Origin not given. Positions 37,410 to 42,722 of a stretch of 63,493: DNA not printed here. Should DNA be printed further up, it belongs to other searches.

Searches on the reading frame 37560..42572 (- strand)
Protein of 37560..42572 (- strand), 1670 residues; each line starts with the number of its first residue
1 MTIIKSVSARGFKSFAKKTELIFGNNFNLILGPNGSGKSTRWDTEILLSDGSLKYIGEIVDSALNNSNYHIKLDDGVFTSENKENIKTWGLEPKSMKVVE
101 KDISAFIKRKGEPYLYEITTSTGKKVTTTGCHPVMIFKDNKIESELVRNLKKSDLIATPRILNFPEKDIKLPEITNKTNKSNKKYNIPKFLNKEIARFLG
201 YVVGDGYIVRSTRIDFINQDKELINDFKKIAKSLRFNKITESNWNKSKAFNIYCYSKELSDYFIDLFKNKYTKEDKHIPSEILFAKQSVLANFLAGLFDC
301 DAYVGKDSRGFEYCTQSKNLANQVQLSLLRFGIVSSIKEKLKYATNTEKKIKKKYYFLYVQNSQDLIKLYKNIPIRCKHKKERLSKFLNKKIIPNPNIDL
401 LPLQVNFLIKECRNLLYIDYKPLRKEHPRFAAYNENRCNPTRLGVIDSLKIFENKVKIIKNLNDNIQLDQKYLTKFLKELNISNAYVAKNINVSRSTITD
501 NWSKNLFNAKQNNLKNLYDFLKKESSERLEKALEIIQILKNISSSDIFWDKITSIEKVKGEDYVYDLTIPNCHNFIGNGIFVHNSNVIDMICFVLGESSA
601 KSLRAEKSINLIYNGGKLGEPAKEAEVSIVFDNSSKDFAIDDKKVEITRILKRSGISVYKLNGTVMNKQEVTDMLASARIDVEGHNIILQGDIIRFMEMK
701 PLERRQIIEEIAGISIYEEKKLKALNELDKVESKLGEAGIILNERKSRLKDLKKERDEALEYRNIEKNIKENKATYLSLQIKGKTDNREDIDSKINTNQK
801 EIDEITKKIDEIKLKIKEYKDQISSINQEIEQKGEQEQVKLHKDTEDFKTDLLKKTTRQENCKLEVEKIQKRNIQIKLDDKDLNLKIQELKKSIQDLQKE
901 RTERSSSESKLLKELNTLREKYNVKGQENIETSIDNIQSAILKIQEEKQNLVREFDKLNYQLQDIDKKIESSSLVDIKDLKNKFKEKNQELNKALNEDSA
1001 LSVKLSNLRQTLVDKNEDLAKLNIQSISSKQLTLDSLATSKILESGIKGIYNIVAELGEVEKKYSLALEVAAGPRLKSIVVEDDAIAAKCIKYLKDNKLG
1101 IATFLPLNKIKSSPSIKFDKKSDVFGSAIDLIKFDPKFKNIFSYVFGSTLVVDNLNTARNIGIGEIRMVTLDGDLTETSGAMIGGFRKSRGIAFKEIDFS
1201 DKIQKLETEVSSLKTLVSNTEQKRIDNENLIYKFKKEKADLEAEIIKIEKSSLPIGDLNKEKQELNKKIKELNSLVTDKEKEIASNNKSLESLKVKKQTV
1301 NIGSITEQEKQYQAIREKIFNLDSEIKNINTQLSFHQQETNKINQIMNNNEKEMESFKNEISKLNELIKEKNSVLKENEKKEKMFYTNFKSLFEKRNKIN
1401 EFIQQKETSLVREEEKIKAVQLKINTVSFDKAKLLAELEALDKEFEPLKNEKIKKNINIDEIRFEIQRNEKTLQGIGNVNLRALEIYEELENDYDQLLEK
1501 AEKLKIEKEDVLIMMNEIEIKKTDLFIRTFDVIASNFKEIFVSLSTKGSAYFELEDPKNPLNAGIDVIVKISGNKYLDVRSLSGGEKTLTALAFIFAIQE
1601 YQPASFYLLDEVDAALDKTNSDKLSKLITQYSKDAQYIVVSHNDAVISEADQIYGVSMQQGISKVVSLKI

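Call 8: search_protein_families(library=pfam, proteins=[window:37560-42572:-], max_evalue=0.001)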
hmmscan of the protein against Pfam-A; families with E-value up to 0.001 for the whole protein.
window:37560-42572:- (1670 aa): 4 families
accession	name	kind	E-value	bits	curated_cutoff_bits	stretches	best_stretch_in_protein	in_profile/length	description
PF02463.25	SMC_N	-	6.3e-46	157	40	3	1371-1663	61-219/220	RecF/RecN/SMC N terminal domain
PF06470.18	SMC_hinge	-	8.4e-34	116.9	22.5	1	1048-1161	2-115/116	SMC proteins Flexible Hinge Domain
PF14890.11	Intein_splicing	-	4.7e-29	101.6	35.8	1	46-584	1-155/155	Intein splicing domain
PF14528.11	LAGLIDADG_3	-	5.8e-21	75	22.5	1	289-373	2-81/82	LAGLIDADG-like domain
